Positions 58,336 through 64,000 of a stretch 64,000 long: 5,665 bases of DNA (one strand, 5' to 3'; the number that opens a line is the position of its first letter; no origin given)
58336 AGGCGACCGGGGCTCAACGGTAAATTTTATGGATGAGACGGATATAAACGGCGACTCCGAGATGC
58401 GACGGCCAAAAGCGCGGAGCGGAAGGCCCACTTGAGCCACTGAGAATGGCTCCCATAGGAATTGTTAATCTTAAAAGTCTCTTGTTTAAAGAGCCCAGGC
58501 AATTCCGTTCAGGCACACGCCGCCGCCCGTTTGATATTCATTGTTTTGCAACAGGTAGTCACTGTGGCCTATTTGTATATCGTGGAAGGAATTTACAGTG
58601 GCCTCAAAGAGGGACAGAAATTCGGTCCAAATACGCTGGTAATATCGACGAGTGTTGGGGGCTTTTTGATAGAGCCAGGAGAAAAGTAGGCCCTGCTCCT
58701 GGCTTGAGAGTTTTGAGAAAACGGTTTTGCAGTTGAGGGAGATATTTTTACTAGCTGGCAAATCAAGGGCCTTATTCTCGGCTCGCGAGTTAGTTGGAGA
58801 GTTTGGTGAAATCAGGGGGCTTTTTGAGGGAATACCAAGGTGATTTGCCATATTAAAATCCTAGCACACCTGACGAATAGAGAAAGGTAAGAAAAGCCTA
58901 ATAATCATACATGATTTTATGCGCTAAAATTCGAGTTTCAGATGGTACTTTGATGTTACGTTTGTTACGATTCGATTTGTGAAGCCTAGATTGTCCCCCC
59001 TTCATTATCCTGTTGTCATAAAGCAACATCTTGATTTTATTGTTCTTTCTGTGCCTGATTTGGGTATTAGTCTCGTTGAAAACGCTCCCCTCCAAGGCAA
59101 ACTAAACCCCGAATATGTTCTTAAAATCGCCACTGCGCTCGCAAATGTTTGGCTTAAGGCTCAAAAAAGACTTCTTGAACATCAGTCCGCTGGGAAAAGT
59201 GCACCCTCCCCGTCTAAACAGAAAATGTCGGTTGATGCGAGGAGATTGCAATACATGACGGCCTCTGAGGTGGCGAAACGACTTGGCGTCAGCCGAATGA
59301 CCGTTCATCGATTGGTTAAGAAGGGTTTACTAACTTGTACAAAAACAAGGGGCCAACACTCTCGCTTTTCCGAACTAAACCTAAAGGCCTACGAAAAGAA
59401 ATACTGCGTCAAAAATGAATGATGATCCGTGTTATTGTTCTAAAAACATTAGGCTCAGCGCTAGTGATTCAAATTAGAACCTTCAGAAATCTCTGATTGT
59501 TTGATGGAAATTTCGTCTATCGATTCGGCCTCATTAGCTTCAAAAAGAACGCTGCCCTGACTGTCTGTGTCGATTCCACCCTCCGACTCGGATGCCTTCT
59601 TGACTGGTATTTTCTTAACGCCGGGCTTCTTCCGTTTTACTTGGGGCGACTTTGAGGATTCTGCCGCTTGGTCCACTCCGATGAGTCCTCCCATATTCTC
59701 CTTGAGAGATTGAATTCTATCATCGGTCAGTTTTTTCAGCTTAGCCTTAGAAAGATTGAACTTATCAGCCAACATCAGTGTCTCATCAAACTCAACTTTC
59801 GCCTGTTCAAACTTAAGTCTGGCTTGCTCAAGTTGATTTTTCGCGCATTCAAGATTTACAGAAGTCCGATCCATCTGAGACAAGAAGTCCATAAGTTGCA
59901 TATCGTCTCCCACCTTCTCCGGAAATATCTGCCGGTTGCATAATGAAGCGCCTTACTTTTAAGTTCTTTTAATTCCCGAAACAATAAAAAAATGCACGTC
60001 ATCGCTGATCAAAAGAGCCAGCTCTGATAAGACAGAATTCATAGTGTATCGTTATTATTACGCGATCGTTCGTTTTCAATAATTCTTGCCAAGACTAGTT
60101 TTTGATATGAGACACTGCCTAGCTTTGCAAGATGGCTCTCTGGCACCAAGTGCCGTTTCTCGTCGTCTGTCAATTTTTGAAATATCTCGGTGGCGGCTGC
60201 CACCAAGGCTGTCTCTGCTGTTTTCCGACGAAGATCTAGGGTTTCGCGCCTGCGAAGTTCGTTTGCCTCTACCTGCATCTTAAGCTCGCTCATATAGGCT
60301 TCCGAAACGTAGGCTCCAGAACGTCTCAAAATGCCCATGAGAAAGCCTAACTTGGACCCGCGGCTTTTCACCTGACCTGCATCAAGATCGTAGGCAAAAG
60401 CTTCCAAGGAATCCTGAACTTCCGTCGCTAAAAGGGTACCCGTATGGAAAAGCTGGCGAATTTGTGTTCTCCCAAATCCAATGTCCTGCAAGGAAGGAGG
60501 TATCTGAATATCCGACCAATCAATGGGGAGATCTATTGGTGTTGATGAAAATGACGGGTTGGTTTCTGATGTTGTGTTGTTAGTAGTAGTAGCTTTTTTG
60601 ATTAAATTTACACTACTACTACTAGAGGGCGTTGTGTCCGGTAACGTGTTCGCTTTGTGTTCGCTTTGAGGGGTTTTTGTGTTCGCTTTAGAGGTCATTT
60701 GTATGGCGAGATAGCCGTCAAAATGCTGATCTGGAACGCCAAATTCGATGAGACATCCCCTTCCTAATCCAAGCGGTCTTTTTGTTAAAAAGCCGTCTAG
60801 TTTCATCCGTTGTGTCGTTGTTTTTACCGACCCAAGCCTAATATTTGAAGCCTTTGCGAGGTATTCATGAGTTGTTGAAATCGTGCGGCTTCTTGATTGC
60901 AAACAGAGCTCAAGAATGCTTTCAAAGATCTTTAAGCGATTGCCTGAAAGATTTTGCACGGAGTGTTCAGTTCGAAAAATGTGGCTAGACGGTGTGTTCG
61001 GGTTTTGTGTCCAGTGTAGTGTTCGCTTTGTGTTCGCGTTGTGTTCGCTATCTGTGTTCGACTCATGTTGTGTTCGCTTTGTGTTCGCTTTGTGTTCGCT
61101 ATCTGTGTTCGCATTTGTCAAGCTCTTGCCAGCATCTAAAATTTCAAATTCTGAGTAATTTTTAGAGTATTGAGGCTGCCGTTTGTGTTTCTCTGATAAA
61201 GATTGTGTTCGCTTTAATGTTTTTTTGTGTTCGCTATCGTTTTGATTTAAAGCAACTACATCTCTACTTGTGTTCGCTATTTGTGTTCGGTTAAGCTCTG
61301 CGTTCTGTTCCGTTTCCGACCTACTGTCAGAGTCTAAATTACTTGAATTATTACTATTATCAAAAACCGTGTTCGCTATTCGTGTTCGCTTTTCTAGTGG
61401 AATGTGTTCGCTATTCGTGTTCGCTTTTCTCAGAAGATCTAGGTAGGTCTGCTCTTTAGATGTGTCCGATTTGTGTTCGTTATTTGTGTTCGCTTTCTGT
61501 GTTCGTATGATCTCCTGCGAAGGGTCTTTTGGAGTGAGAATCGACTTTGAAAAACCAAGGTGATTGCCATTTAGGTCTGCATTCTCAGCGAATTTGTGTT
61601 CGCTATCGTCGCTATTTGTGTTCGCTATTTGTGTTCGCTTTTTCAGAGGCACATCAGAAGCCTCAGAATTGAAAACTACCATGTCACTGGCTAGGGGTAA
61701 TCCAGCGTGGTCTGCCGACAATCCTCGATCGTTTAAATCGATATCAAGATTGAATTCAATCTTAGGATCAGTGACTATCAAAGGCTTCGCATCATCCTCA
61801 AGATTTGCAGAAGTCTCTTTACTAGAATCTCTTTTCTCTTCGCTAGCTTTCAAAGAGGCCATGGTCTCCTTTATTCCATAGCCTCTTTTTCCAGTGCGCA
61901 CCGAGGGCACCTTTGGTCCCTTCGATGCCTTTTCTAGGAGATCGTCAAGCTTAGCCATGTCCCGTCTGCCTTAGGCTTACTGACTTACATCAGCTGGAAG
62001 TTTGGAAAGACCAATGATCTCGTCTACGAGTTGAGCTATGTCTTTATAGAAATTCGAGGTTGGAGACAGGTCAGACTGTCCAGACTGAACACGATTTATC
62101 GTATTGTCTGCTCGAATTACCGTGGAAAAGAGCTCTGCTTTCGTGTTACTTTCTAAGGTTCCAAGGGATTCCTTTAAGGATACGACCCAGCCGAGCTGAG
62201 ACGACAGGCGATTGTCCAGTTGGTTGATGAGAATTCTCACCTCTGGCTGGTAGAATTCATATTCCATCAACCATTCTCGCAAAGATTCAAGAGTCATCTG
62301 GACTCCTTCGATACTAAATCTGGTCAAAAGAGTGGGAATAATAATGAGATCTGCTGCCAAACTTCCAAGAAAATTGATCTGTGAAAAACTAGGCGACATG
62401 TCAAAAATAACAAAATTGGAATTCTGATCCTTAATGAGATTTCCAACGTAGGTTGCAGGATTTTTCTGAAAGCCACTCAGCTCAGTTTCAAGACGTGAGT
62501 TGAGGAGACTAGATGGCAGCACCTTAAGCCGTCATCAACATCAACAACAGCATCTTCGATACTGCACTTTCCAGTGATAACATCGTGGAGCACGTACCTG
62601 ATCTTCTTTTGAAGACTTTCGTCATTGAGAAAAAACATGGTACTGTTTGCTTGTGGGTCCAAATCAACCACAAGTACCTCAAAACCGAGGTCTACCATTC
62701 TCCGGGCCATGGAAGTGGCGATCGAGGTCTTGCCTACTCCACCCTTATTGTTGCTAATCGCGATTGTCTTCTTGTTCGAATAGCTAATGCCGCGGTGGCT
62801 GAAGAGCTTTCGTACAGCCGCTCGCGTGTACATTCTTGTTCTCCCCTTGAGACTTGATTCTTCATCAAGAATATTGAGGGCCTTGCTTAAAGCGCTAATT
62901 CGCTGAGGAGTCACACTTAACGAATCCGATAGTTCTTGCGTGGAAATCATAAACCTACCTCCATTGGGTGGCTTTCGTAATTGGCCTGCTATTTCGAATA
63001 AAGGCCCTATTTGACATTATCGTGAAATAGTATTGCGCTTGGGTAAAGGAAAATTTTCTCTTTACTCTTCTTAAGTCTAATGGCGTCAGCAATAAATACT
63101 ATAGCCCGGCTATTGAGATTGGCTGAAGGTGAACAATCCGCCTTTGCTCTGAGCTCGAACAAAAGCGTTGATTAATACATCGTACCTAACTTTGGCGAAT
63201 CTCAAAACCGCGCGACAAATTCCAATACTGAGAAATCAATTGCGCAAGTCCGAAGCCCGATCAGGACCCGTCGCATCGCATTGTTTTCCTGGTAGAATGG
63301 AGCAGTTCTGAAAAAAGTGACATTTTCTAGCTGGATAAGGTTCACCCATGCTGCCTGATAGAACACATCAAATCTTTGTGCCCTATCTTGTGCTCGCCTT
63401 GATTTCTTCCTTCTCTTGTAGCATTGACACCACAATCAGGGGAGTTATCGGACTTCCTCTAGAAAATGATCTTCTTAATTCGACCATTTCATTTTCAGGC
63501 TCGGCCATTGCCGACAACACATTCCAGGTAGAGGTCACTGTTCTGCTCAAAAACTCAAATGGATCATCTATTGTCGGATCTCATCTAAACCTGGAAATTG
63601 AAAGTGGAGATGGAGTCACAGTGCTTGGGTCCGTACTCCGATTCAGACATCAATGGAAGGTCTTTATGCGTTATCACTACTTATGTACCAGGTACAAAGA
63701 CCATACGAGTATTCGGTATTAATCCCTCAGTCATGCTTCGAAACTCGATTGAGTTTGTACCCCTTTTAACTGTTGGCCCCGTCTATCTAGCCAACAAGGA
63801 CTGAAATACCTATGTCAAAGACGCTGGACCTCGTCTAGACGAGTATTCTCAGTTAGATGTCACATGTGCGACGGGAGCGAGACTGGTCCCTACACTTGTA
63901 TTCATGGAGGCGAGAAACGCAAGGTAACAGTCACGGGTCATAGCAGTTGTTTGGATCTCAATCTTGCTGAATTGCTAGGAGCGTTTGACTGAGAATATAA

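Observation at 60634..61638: About 26 same-strand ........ sites at helical-turn spacing inside an ORF, translated in all three frames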

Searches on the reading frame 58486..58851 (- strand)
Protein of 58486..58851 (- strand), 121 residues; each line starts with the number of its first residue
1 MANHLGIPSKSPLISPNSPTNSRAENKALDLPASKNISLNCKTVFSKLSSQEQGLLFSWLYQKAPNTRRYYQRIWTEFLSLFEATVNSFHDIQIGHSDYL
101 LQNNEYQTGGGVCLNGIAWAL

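Call 5: search_protein_families(library=pfam, proteins=[window:58486-58851:-], max_evalue=0.1)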
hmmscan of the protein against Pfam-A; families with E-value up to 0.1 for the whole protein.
window:58486-58851:- (121 aa): 1 family
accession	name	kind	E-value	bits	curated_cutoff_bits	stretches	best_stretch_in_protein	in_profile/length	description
PF22044.1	SPO24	-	0.039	15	27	1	7-36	14-43/64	Sporulation protein 24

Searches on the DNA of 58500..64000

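Call 94: search_rna_families(source=window, start=58500, end=64000, threshold=evalue, max_evalue=1)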
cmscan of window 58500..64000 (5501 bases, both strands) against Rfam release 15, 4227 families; matches with E-value up to 1: 1.
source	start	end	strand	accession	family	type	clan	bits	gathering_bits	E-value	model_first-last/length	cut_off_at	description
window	63405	63449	+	RF02800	Rp_sR47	Gene; sRNA;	-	21.3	60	0.022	224-268/316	no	Rickettsia sRNA47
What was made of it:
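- No Rfam family matches (call 94).
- Tried and rejected: Rfam search of 58.5-64 kb gave nothing relevant (call 94).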

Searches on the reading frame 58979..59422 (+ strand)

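Call 5: search_protein_families(library=pfam, proteins=[window:58979-59422:+], max_evalue=0.1)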
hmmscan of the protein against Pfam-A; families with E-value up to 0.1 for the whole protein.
window:58979-59422:+ (147 aa): 32 families (the best 25 are shown)
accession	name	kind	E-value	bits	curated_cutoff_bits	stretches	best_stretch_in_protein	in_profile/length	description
PF12728.13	HTH_17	-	1.7e-10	41.4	27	1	92-139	1-47/51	Helix-turn-helix domain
PF04545.22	Sigma70_r4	-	3.5e-08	33.3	24.1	1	79-118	7-46/50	Sigma-70, region 4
PF00376.29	MerR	-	1.2e-05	25.5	28.2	1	94-129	1-37/38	MerR family regulatory protein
PF13411.12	MerR_1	-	1.7e-05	25.3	21.6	1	93-134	1-42/69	MerR HTH family regulatory protein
PF13384.12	HTH_23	-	2.1e-05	24.6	24.6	1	90-114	15-39/50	Homeodomain-like domain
PF13338.12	AbiEi_4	-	3.9e-05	24.1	25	1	89-118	10-38/49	Transcriptional regulator, AbiEi antitoxin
PF08281.18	Sigma70_r4_2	-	9.5e-05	22.4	25.7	1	78-120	12-54/54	Sigma-70, region 4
PF01381.28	HTH_3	-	0.00029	21.2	23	1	87-113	4-30/55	Helix-turn-helix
PF08279.18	HTH_11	-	0.00092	19.5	25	1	93-114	16-37/55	HTH domain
PF13412.12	HTH_24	-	0.0019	18.2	21.9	1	93-115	18-40/48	Winged helix-turn-helix DNA-binding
PF02796.21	HTH_7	-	0.0021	18.6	23.8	1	93-112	22-41/45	Helix-turn-helix domain of resolvase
PF09339.16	HTH_IclR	-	0.0024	18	22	1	93-113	19-39/52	IclR helix-turn-helix domain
PF12802.13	MarR_2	-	0.0045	17.6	27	1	93-115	21-43/61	MarR family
PF13551.12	HTH_29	-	0.011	16.2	28.1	1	93-114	13-34/64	Winged helix-turn helix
PF07638.17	Sigma70_ECF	-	0.011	16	21.1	1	77-111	136-170/185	ECF sigma factor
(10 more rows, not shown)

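Call 10: search_protein_families(library=phrogs, proteins=[window:58979-59422:+], max_evalue=0.1)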
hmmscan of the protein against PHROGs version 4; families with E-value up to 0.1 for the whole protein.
window:58979-59422:+ (147 aa): 45 families (the best 25 are shown)
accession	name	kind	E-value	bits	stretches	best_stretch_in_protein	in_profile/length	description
phrog_66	-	integration and excision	1.4e-08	35.9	1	73-140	74-141/412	excisionase and transcriptional regulator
phrog_2474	-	transcription regulation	3e-05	24.9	1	81-130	37-87/118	MerR-like transcriptional regulator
phrog_57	-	head and packaging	4.3e-05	24.5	1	91-127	11-47/199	terminase small subunit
phrog_1729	-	unknown function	8.4e-05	23.7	1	92-130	92-129/142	-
phrog_2907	-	integration and excision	0.00012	23.4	1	91-127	5-41/117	excisionase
phrog_7061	-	DNA, RNA and nucleotide metabolism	0.00033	22.1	1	83-115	35-67/70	HTH DNA binding protein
phrog_8013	-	unknown function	0.0005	21.1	1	79-137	163-221/231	-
phrog_6620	-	integration and excision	0.00059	20.4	1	93-141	2-51/201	transposase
phrog_1740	-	transcription regulation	0.00082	19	1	78-133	170-225/567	RNA polymerase sigma factor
phrog_4691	-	integration and excision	0.00088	20.3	1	93-128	19-54/78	excisionase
phrog_11967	-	unknown function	0.0011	19.9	1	91-118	14-41/77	-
phrog_597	-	DNA, RNA and nucleotide metabolism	0.0014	19.7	1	87-116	107-136/200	DNA binding protein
phrog_10045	-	DNA, RNA and nucleotide metabolism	0.0029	18.4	1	87-121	15-49/74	HTH DNA binding protein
phrog_125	-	DNA, RNA and nucleotide metabolism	0.0029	18.2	1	76-128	163-215/254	DNA invertase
phrog_10624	-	unknown function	0.0029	18.1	1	92-115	26-49/165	-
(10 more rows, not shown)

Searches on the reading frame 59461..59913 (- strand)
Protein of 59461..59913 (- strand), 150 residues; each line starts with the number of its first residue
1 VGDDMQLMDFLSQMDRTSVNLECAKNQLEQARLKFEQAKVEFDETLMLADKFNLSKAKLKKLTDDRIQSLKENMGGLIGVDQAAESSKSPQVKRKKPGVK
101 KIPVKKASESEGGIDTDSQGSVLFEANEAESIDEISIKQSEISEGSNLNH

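Call 5: search_protein_families(library=pfam, proteins=[window:59461-59913:-], max_evalue=0.1)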
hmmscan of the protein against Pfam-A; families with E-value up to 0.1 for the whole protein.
window:59461-59913:- (150 aa): 0 families

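Call 9: search_protein_families(library=ncbifam, proteins=[window:59461-59913:-], max_evalue=0.1)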
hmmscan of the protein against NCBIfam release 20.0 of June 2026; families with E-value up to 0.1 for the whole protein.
window:59461-59913:- (150 aa): 2 families
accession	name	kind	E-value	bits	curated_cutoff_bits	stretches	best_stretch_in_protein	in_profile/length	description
TIGR01730.1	RND_mfp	subfamily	0.01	14.8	94.9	1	9-62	52-107/322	efflux RND transporter periplasmic adaptor subunit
NF010666.0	PRK14063.1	equivalog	0.055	13.6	111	1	18-79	6-63/78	exodeoxyribonuclease VII small subunit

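Call 10: search_protein_families(library=phrogs, proteins=[window:59461-59913:-], max_evalue=0.1)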
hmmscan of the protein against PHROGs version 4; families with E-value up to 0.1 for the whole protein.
window:59461-59913:- (150 aa): 1 family
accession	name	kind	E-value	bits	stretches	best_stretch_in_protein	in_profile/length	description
phrog_9702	-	unknown function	0.011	16.5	1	15-55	8-48/62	-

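Call 39: search_protein_families(library=pfam, proteins=[window:59461-59913:-], max_evalue=0.01)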
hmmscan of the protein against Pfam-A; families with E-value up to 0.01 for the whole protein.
window:59461-59913:- (150 aa): 0 families
